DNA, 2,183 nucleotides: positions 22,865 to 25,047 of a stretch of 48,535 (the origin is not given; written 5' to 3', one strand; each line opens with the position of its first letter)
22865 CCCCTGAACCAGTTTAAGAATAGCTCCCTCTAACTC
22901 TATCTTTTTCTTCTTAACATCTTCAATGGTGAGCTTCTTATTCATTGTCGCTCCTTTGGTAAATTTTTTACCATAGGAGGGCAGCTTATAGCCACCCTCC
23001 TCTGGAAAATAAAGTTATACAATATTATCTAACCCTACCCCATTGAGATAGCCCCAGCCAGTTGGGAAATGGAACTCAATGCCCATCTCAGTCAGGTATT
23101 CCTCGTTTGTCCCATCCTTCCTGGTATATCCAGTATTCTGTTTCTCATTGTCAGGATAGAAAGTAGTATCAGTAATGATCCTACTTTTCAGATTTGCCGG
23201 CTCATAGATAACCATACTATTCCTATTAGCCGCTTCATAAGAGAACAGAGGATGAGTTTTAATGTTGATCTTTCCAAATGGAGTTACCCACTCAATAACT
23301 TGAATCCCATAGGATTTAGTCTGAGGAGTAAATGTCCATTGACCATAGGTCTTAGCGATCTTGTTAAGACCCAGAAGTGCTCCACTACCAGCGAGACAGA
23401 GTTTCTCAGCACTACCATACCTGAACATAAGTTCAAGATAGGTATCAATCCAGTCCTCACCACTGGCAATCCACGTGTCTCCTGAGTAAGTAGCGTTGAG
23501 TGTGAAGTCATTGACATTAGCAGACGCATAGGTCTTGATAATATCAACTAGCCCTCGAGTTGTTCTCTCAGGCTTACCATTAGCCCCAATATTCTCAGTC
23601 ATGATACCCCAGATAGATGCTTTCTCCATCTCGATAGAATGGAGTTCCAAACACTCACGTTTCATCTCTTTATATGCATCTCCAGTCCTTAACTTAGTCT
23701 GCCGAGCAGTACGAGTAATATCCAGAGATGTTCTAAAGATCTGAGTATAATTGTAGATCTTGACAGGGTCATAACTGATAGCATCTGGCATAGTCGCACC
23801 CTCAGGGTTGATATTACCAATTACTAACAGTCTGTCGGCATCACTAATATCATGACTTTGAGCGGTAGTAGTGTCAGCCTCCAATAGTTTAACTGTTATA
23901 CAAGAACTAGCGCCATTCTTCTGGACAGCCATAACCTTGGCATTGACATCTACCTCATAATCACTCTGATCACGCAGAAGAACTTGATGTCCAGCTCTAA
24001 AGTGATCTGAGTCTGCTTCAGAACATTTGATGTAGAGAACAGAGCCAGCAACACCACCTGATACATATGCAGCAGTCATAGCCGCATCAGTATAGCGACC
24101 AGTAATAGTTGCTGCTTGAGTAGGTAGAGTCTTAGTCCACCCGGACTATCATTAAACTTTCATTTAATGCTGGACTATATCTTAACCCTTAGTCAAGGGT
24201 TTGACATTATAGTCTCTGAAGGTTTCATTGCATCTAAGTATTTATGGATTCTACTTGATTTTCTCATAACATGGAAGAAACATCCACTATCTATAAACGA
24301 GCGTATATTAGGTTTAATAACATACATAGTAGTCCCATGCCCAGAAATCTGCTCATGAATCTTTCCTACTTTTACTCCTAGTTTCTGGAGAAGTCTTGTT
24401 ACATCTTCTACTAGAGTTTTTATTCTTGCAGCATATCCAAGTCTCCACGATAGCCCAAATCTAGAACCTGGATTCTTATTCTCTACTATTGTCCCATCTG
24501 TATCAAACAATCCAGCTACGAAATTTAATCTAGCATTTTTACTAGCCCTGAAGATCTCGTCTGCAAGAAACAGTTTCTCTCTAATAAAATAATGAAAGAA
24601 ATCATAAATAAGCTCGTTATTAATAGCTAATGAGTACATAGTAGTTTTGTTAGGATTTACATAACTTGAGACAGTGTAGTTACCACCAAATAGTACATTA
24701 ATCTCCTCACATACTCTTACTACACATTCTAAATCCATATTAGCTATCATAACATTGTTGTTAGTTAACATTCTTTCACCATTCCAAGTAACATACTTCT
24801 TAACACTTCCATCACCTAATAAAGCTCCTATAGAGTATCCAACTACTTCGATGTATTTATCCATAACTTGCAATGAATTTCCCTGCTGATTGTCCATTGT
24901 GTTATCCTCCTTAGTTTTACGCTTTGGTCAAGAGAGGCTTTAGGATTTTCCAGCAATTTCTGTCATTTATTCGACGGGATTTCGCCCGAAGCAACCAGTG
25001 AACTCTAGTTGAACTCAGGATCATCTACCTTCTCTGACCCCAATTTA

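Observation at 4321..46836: Dispersed family of fixed-length 23-bp palindromes (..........-W3-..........) at gene junctions on both arms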

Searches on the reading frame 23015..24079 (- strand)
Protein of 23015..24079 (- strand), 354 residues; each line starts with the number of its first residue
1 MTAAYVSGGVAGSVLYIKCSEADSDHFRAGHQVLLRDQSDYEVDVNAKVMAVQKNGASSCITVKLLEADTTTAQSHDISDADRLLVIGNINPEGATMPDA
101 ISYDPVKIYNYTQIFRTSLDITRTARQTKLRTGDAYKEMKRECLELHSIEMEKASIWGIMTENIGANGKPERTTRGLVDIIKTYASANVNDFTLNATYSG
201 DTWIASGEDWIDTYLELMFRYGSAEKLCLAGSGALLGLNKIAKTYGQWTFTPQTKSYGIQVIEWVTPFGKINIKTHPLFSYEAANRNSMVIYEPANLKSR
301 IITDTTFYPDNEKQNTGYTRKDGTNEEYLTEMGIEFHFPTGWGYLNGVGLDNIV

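Call 7: search_protein_families(library=pfam, proteins=[window:23015-24079:-], max_evalue=0.001)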
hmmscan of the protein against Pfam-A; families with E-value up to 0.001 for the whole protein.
window:23015-24079:- (354 aa): 2 families
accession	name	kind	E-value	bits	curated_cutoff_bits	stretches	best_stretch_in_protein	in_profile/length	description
PF17236.8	SU10_MCP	-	1.1e-27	97.8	24.1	1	72-347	56-290/292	SU10 major capsid protein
PF23898.1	Crass_capsid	-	0.0009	18.2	27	0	7-133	102-224/496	Crassvirus major capsid protein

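Call 9: search_dna_similar(query=window:23015-24079:-, collection=phages, mode=protein, max_rows=25)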
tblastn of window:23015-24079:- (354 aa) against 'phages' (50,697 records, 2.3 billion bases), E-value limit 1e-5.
Records with a match: 24; places in all: 24; records where one place covers at least 80% of the query: 2.
Best place of each record, by identity: <60% 24.
By first word of the organism name: Pseudomonas 16; Desulfofustis 1; Aeromonas 1; Caulobacter 1; Vibrio 1; Microcystis 1; Roseobacter 1; Polaromonas 1; EBPR 1.
By host as written in the record: Pseudomonas aeruginosa 12; - 4; Aeromonas dhakensis 1; Caulobacter sp. 1; Vibrio splendidus 1; Microcystis elabens 1; Roseobacter sp. (CHUG lineage) 1; Pseudomonas sp. 1; and 2 more.
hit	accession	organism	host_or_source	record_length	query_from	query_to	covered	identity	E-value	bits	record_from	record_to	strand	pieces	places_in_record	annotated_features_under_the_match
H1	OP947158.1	Desulfofustis phage LS06-2018-MD01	-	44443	1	354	100%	46.3%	6e-93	309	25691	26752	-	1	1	major head protein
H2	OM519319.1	Aeromonas phage P5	Aeromonas dhakensis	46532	12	339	93%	27.0%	2e-13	78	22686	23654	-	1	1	hypothetical protein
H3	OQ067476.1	Caulobacter phage Kuura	Caulobacter sp.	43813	84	348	75%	32.3%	2e-30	128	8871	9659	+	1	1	putative major capsid protein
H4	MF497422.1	Vibrio phage vB_VspS_VS-ABTNL-3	Vibrio splendidus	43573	87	348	74%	32.2%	2e-25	113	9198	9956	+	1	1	putative major capsid protein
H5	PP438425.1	Microcystis phage Mel-JY34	Microcystis elabens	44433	78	337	73%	31.7%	2e-31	130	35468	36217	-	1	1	putative major capsid protein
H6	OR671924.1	Roseobacter phage CRP-810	Roseobacter sp. (CHUG lineage)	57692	75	336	74%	30.9%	2e-27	119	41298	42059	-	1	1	major capsid protein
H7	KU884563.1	Pseudomonas phage PaMx41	Pseudomonas aeruginosa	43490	78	348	77%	27.1%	8e-20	97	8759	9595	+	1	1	major capsid protein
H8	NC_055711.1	Pseudomonas phage PaMx41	Pseudomonas aeruginosa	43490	78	348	77%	27.1%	8e-20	97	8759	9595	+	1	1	major head protein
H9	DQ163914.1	Pseudomonas phage 119X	-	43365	83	348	75%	27.6%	7e-20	97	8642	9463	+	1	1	record has no annotation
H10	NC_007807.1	Pseudomonas phage 119X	Pseudomonas aeruginosa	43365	83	348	75%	27.6%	7e-20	97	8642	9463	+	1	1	119X_gp13: major head protein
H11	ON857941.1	Pseudomonas phage vB_PaeP_FBPa48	Pseudomonas sp.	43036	78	348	77%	27.0%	8e-20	97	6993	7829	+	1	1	hypothetical protein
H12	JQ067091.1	Pseudomonas phage PaMx32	Pseudomonas aeruginosa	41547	78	348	77%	26.8%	1e-19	96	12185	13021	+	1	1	record has no annotation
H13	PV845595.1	Pseudomonas phage Ph_15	Pseudomonas aeruginosa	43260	78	348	77%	26.8%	1e-19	96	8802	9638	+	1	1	major head protein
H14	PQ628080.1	Pseudomonas phage Neko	Pseudomonas aeruginosa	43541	78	348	77%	26.8%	1e-19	96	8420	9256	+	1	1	major head protein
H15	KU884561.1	Pseudomonas phage PaMx33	Pseudomonas aeruginosa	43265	78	348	77%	26.8%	2e-19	96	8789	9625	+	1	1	major capsid protein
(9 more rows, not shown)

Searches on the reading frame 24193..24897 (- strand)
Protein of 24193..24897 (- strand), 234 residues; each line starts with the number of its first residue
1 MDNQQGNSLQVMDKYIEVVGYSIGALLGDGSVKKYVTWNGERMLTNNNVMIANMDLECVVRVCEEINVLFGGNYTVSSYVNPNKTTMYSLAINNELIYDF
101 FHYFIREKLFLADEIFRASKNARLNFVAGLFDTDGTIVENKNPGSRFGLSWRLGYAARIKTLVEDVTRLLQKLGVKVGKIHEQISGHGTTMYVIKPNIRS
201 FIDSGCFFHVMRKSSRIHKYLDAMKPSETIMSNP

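Call 21: search_protein_families(library=pfam, proteins=[window:24193-24897:-], max_evalue=0.01)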
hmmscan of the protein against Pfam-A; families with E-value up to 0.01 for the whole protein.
window:24193-24897:- (234 aa): 1 family
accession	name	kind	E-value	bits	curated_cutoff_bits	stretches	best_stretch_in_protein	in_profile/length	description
PF14528.11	LAGLIDADG_3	-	7.8e-11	42.5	22.5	1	123-192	3-64/82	LAGLIDADG-like domain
